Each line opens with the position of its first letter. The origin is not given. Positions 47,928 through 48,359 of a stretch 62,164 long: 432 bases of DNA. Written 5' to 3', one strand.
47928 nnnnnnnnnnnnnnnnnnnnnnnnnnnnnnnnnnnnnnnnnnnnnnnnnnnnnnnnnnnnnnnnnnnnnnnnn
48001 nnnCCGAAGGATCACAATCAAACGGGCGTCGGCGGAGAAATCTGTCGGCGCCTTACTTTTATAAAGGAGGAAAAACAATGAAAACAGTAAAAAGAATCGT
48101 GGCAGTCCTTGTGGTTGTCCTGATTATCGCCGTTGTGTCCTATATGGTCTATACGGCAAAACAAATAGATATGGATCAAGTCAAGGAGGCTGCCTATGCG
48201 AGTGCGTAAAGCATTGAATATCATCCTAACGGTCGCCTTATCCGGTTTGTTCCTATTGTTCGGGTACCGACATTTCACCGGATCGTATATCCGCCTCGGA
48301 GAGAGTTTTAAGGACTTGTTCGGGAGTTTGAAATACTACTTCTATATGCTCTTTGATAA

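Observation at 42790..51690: Compact integrated rolling-circle replicon made almost entirely of membrane-anchored proteins: candidate inovirus-like or pleomorphic membrane virus in a GC-rich Firmicutes-type genome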

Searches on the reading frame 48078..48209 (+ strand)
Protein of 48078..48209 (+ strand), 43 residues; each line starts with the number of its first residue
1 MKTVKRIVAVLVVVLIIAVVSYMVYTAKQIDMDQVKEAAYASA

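Call 3: search_protein_families(library=pfam, proteins=[window:48078-48209:+], max_evalue=0.1)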
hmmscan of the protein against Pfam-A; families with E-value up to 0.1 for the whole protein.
window:48078-48209:+ (43 aa): 2 families
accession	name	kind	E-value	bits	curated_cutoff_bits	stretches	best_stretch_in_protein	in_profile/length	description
PF19300.4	BPD_transp_1_N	-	0.012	16.2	23.8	1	4-32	6-34/114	Binding-prot-dependent transport system membrane comp, N-term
PF14055.11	NVEALA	-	0.076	13.2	27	1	5-33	1-29/62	NVEALA protein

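Call 4: search_protein_families(library=phrogs, proteins=[window:48078-48209:+], max_evalue=0.1)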
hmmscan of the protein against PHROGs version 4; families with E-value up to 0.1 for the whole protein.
window:48078-48209:+ (43 aa): 1 family
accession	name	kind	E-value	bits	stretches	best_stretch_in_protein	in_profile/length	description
phrog_10723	-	unknown function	0.089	13.9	1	11-36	20-45/66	-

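Call 67: search_protein_families(library=ncbifam, proteins=[window:48078-48209:+], max_evalue=0.1)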
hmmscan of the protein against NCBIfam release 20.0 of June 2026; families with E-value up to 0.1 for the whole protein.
window:48078-48209:+ (43 aa): 3 families
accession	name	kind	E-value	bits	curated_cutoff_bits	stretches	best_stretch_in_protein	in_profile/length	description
NF040945.1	CCC_membrane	equivalog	0.048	14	65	1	5-38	57-90/99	CCC motif membrane protein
NF004933.0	PRK06287.1-4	equivalog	0.081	13.1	238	1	1-26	87-112/122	cobalt transport protein CbiN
NF051431.1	Rv0361_Cterm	subfamily_domain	0.084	13.1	37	1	7-39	12-43/140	Rv0361 family membrane protein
